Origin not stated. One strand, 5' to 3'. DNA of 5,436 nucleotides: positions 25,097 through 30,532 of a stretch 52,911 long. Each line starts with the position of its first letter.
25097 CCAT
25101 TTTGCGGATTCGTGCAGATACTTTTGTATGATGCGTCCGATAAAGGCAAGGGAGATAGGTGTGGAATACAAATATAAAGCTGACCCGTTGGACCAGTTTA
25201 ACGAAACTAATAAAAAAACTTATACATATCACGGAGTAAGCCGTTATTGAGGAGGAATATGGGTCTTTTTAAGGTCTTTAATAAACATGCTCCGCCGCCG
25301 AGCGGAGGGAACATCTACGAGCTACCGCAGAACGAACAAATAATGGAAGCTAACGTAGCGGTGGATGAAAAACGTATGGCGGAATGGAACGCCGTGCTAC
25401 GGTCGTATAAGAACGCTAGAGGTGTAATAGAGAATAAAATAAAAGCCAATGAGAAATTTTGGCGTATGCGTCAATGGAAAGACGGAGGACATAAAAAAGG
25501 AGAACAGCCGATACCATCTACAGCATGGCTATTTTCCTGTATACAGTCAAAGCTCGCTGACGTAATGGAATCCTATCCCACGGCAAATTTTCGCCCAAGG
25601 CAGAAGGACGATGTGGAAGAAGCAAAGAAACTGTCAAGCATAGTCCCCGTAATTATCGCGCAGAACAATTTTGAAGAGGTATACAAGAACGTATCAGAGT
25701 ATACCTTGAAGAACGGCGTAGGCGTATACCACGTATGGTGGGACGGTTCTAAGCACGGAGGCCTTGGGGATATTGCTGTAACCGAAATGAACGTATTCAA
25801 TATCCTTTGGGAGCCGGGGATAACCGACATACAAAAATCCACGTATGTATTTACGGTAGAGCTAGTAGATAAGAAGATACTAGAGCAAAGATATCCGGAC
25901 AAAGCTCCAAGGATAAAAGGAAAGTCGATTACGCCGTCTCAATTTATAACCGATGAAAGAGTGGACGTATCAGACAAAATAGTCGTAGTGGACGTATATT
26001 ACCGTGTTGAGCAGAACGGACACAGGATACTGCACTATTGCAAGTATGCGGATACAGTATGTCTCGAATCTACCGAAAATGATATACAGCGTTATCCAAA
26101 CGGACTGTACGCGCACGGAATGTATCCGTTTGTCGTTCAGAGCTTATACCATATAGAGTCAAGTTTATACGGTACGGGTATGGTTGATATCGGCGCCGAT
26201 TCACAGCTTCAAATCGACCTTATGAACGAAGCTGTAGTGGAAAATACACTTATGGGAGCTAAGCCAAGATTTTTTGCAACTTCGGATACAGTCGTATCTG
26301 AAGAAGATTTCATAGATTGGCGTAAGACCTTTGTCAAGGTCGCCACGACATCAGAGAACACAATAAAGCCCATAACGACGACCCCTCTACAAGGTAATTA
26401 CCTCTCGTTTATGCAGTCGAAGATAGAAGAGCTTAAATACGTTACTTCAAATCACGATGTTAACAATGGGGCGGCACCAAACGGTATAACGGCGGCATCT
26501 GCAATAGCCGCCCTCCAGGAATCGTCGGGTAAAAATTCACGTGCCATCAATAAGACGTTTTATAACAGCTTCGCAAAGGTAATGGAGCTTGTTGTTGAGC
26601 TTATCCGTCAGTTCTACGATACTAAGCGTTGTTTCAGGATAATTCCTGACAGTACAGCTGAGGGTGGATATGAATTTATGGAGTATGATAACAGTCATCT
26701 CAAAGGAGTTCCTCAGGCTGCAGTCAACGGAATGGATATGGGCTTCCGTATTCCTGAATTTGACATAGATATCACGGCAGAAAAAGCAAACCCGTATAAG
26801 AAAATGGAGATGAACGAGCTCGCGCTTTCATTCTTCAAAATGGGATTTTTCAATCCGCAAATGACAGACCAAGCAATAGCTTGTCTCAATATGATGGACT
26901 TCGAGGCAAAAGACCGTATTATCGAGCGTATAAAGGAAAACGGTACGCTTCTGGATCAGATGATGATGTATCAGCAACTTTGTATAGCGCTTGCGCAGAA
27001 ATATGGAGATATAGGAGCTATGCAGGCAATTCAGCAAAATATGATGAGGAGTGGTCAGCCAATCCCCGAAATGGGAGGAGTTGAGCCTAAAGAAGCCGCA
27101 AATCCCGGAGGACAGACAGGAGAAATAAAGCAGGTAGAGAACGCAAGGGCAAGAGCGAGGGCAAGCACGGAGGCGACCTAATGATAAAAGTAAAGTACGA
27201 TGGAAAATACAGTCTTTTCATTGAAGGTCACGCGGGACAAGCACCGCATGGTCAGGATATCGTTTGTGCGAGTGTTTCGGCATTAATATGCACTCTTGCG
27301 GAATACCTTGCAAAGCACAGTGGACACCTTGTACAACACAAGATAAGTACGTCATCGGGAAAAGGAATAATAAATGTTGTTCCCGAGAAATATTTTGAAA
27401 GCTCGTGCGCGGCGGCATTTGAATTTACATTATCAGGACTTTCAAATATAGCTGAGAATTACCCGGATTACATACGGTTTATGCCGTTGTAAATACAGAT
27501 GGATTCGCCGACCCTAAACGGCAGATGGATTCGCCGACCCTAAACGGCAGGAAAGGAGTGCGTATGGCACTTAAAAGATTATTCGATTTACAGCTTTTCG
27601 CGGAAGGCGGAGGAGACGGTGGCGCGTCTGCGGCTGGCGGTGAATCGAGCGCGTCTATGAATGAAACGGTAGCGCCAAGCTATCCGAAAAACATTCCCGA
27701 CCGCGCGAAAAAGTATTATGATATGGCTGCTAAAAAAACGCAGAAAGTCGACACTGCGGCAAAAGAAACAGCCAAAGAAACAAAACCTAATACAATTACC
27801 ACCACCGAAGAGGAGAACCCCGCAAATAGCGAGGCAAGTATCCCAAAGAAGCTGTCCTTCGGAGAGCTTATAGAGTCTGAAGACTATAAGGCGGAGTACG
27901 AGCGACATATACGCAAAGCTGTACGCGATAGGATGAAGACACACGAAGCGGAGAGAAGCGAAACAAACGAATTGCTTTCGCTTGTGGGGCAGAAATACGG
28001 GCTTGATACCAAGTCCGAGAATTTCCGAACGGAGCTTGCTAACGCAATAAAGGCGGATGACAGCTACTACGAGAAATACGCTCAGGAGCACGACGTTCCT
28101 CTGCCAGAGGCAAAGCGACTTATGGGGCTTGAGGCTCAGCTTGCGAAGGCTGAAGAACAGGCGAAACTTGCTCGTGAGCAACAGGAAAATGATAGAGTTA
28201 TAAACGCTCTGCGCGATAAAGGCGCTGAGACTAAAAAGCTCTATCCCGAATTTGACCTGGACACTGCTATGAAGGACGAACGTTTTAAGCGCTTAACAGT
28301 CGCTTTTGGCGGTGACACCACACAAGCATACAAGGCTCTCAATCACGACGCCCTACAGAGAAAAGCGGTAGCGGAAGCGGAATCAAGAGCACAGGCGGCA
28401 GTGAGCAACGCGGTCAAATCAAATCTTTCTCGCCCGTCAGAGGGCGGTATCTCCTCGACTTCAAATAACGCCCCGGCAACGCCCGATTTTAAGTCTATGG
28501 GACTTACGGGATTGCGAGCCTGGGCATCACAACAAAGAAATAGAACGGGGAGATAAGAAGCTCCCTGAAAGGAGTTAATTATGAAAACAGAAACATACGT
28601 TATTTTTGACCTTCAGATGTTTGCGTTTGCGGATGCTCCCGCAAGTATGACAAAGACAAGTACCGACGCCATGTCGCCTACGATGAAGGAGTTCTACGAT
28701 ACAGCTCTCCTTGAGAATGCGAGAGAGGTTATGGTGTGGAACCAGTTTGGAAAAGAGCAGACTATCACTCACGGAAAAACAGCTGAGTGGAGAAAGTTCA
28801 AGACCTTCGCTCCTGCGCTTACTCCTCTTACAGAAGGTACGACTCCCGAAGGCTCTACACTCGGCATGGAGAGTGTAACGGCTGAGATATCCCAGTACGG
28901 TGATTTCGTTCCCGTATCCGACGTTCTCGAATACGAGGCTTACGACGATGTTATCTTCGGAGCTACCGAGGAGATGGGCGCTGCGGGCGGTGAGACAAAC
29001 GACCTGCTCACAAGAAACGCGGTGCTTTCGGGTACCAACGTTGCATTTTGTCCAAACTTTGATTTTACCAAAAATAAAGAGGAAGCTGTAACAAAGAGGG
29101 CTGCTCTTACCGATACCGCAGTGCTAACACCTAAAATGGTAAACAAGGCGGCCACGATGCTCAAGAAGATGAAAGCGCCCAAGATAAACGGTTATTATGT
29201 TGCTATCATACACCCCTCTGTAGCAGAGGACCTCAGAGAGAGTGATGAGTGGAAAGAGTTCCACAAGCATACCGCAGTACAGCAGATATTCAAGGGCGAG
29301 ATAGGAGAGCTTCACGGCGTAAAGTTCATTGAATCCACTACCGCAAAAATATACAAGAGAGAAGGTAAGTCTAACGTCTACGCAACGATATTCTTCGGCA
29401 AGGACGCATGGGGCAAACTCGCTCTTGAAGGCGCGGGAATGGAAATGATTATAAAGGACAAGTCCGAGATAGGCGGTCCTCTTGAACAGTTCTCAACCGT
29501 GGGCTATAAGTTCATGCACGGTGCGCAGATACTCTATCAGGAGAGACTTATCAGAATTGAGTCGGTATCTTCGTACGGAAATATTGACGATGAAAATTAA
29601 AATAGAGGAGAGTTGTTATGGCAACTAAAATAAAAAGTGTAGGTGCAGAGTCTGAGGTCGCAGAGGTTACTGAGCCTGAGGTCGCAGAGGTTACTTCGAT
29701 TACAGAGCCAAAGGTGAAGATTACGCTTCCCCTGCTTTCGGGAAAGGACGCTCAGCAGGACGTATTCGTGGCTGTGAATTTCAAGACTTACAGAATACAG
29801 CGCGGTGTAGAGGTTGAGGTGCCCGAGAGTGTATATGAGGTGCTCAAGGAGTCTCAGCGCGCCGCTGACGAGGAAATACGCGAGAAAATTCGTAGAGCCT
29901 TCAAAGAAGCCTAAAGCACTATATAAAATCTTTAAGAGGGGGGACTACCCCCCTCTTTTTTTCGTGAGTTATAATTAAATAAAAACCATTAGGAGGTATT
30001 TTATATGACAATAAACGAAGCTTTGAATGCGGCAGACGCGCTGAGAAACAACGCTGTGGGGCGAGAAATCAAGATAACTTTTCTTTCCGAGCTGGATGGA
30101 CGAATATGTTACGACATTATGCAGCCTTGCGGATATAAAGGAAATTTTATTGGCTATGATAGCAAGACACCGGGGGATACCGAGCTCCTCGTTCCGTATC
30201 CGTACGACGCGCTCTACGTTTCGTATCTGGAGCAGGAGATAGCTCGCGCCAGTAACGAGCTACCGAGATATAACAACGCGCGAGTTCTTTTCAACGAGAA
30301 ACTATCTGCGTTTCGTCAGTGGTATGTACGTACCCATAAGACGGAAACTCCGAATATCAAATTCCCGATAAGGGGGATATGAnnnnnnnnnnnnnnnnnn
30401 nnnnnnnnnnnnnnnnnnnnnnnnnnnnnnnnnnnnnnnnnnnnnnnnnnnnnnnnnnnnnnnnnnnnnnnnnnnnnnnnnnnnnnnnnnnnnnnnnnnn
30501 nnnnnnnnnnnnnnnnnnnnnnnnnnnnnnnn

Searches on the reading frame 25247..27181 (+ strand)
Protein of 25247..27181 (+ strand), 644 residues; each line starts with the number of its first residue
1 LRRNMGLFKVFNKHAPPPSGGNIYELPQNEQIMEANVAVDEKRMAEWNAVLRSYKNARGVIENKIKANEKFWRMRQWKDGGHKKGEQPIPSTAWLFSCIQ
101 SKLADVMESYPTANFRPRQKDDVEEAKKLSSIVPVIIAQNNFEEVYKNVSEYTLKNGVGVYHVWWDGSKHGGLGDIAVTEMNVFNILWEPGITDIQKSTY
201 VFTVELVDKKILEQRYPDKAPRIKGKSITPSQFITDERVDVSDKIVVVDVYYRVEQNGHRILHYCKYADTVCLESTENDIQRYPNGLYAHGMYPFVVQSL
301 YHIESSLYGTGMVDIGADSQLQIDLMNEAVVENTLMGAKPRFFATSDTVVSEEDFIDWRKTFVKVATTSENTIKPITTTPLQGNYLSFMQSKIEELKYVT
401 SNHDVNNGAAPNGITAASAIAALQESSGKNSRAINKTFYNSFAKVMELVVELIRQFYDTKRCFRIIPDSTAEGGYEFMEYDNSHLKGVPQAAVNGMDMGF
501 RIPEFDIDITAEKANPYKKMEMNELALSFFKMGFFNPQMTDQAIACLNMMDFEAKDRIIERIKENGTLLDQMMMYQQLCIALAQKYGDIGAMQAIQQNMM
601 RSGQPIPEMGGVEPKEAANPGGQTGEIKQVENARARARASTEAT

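Call 78: search_dna_similar(query=window:25247-27181:+, collection=phages, mode=protein, max_evalue=0.00001, max_rows=12)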
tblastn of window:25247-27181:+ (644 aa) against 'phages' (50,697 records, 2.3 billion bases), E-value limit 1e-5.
Records with a match: 10; places in all: 10; records where one place covers at least 80% of the query: 9.
Best place of each record, by identity: <60% 10.
By first word of the organism name: Bacteriophage 9; Bacillus 1.
By host as written in the record: - 9; Bacillus sp. (in: Bacteria) 1.
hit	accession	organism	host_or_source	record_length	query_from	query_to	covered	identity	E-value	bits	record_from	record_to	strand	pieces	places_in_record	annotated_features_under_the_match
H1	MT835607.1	Bacteriophage sp.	human fecal samples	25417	33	642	95%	41.6%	1e-150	488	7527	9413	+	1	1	record has no annotation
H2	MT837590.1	Bacteriophage sp.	human fecal samples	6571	42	562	81%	43.6%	5e-134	439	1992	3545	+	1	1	record has no annotation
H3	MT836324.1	Bacteriophage sp.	human fecal samples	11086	39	572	83%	40.4%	2e-122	405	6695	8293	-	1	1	record has no annotation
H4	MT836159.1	Bacteriophage sp.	human fecal samples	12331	39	576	84%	39.1%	4e-121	402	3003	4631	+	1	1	record has no annotation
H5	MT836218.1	Bacteriophage sp.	human fecal samples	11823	51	571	81%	40.3%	4e-124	410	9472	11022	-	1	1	record has no annotation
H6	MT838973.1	Bacteriophage sp.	human fecal samples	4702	50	587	84%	39.0%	9e-114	378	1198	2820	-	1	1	record has no annotation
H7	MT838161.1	Bacteriophage sp.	human fecal samples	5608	39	577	84%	38.3%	8e-111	372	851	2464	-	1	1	record has no annotation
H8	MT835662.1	Bacteriophage sp.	human fecal samples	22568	50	568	81%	39.0%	3e-113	379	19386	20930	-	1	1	record has no annotation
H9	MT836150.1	Bacteriophage sp.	human fecal samples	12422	33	563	82%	36.9%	2e-102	348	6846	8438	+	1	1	record has no annotation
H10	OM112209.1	Bacillus phage PK1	Bacillus sp. (in: Bacteria)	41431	52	559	79%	23.5%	9e-31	135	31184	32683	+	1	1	none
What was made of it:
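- Tried and rejected: The portal is at best 42% identical to unannotated faecal contigs and 23.5% identical to Bacillus phage PK1 (call 78).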

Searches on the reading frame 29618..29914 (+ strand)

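Call 32: search_protein_families(library=phrogs, proteins=[window:29618-29914:+], max_evalue=0.01)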
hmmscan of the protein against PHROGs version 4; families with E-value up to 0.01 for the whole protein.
window:29618-29914:+ (98 aa): 2 families
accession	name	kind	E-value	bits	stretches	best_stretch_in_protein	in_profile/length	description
phrog_15239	-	unknown function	3.2e-11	44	1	33-96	23-89/96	-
phrog_13966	-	unknown function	0.00028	21.8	1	43-95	57-108/115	-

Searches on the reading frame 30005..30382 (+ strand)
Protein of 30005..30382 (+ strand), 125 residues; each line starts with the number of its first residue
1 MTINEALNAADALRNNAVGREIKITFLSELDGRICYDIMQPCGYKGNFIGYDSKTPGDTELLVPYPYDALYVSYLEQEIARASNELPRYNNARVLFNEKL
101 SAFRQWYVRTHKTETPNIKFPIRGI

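Call 32: search_protein_families(library=phrogs, proteins=[window:30005-30382:+], max_evalue=0.01)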
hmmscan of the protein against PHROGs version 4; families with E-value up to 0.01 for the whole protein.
window:30005-30382:+ (125 aa): 1 family
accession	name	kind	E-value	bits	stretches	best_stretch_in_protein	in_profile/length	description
phrog_12105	-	unknown function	8e-29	101.4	1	1-113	1-115/123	-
